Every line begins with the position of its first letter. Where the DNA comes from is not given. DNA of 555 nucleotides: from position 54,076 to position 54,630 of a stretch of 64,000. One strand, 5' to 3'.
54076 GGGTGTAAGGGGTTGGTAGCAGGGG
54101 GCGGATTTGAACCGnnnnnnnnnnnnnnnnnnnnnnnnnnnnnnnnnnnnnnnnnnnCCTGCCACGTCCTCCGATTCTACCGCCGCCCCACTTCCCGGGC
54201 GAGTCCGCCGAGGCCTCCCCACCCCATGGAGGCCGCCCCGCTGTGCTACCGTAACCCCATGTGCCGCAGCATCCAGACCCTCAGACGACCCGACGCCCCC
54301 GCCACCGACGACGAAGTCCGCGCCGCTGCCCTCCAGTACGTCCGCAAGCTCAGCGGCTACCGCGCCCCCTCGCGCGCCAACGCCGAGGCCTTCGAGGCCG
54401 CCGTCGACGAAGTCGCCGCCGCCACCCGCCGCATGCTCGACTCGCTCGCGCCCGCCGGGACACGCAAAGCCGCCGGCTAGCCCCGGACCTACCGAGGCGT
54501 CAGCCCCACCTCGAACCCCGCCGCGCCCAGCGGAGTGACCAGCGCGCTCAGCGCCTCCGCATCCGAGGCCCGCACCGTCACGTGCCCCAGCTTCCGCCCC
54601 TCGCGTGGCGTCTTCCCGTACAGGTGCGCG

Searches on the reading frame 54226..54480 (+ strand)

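Call 7: search_protein_families(library=pfam, proteins=[window:54226-54480:+], max_evalue=0.01)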
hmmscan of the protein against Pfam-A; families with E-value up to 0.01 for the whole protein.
window:54226-54480:+ (84 aa): 1 family
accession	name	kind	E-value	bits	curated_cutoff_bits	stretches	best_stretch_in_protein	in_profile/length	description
PF10041.14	DUF2277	-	5.7e-28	97.5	25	1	12-76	1-65/78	Uncharacterized conserved protein (DUF2277)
